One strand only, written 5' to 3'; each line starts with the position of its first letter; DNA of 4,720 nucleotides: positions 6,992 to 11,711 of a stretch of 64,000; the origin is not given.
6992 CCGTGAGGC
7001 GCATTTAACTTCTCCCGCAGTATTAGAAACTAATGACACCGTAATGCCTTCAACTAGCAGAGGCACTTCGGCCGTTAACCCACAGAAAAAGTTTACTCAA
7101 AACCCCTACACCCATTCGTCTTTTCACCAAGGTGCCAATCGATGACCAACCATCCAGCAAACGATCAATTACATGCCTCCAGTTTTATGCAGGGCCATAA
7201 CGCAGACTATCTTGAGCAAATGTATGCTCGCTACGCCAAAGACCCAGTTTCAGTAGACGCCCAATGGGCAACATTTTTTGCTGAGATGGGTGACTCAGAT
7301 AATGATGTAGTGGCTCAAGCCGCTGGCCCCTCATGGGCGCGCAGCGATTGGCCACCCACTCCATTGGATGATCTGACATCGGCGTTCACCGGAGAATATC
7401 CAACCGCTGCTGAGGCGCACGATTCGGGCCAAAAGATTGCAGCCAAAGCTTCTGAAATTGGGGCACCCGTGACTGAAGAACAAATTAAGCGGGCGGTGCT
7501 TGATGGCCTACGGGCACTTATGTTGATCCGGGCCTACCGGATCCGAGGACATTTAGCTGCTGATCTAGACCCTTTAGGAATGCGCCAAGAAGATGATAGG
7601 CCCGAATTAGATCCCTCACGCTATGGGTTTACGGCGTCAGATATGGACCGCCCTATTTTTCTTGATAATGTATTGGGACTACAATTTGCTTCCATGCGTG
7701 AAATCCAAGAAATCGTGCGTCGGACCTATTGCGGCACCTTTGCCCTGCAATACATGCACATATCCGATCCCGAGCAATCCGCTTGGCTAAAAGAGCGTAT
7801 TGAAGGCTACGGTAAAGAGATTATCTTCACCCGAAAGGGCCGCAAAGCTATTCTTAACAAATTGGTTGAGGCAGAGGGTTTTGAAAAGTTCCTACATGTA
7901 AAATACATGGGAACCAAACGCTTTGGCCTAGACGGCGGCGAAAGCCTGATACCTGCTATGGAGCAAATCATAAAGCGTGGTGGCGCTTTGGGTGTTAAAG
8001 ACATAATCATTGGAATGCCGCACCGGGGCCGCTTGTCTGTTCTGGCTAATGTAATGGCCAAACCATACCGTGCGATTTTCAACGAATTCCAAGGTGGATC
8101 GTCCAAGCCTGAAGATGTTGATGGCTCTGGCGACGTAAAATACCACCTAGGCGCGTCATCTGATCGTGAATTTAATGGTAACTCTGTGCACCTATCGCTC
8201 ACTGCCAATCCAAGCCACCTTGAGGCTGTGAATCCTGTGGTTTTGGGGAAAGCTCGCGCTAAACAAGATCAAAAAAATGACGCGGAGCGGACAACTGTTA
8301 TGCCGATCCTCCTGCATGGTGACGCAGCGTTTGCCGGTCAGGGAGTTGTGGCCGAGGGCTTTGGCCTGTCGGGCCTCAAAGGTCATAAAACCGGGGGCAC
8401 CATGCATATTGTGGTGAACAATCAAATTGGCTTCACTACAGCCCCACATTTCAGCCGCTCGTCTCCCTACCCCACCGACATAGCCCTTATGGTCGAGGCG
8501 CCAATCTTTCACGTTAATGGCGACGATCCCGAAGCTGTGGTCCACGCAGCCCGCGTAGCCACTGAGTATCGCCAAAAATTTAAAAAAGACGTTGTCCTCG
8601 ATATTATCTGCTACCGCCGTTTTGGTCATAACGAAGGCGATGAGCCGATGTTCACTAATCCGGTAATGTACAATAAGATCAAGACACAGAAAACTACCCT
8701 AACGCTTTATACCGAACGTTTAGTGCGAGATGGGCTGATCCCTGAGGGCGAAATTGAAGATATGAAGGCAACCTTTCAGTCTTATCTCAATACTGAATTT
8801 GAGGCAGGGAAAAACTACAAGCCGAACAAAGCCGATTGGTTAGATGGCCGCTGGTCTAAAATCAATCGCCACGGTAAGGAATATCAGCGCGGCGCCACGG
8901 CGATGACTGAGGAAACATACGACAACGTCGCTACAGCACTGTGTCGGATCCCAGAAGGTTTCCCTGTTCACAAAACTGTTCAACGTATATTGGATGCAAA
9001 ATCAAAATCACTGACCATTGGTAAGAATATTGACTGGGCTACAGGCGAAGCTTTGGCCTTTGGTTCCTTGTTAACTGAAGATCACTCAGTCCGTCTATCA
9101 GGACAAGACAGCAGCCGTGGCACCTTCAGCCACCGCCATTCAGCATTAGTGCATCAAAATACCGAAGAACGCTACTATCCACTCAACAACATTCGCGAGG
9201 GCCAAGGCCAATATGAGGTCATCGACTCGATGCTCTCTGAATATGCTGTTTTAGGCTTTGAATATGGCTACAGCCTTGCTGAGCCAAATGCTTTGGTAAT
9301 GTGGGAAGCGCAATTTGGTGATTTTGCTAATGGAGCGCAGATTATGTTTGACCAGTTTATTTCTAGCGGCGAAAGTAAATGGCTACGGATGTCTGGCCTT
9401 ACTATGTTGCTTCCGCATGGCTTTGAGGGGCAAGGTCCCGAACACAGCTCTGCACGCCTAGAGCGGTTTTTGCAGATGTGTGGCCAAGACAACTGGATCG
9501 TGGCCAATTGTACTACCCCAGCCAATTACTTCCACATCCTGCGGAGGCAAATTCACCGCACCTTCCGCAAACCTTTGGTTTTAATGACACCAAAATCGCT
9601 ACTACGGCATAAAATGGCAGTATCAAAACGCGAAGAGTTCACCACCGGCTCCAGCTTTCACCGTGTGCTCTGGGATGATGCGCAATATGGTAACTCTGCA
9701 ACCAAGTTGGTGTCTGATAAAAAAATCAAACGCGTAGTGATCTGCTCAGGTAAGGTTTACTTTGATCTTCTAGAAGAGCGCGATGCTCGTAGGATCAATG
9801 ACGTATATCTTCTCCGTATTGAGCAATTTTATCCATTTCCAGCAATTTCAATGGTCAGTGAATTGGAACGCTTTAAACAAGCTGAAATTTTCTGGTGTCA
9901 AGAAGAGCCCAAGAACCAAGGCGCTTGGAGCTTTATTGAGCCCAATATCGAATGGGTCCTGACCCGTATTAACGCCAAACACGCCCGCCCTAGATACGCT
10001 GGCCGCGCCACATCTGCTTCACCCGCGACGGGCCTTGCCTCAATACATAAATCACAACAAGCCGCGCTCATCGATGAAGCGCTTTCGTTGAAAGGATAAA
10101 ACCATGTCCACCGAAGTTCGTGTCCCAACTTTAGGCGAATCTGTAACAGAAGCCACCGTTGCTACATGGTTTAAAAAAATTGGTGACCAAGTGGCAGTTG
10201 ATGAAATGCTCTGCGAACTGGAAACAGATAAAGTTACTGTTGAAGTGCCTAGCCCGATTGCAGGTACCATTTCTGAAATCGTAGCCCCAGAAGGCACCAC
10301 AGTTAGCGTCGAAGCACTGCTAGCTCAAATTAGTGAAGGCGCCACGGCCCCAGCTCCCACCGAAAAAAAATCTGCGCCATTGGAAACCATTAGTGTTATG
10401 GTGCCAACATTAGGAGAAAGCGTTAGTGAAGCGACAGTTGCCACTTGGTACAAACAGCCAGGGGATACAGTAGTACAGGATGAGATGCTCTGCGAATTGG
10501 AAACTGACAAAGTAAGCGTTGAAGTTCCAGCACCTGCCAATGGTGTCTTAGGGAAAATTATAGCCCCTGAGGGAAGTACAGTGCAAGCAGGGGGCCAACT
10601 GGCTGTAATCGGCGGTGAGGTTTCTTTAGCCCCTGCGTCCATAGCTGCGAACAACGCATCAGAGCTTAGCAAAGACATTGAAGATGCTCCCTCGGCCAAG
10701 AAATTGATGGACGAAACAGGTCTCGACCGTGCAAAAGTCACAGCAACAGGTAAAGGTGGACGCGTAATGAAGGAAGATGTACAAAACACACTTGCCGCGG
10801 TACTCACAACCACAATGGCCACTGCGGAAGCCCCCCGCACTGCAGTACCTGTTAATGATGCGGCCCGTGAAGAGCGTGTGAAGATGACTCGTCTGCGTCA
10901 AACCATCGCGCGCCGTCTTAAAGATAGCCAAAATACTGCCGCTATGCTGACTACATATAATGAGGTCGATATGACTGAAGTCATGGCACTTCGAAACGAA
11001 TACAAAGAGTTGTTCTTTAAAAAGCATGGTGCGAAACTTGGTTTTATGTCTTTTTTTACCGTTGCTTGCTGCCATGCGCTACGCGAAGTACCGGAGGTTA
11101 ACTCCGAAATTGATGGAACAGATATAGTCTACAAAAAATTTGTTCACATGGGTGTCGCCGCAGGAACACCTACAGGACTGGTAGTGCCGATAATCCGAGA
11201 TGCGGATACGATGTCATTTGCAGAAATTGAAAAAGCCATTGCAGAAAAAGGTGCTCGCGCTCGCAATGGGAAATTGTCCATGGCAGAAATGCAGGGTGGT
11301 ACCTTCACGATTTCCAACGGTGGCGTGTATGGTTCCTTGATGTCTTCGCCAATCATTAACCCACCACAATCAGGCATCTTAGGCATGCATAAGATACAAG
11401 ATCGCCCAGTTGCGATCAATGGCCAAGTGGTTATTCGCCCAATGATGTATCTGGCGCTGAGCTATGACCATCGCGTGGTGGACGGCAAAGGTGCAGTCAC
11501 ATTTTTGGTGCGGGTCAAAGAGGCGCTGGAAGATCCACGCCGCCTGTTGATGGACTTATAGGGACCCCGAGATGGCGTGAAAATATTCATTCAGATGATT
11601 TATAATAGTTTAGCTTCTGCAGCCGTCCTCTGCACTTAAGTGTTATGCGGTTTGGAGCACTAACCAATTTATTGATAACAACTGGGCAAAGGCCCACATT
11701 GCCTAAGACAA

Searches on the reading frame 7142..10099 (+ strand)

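Call 65: search_protein_families(library=pfam, proteins=[window:7142-10099:+], max_evalue=0.000001)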
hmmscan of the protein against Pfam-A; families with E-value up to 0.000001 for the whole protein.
window:7142-10099:+ (985 aa): 4 families
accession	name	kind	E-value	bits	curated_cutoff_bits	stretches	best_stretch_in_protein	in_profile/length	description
PF00676.26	E1_dh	-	1.3e-54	185.7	22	1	245-562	7-297/300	Dehydrogenase E1 component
PF16870.10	OxoGdeHyase_C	-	6.5e-53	179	27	1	828-981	2-151/151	2-oxoglutarate dehydrogenase C-terminal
PF02779.29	Transket_pyr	-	9.9e-52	175.5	27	1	629-822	2-173/174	Transketolase, pyrimidine binding domain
PF16078.10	2-oxogl_dehyd_N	-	4e-16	58.7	27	1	13-52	1-40/41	2-oxoglutarate dehydrogenase N-terminus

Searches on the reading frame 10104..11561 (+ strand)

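Call 65: search_protein_families(library=pfam, proteins=[window:10104-11561:+], max_evalue=0.000001)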
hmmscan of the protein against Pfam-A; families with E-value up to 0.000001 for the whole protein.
window:10104-11561:+ (485 aa): 3 families
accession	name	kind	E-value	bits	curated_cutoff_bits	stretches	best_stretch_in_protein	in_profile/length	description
PF00198.28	2-oxoacid_dh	-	4.1e-84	282.1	23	1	255-483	3-232/232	2-oxoacid dehydrogenases acyltransferase (catalytic domain)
PF00364.28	Biotin_lipoyl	-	1.5e-43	147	22.1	2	4-76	2-73/73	Biotin-requiring enzyme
PF02817.22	E3_binding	-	4.3e-10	40.1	23.7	1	196-227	5-36/36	e3 binding domain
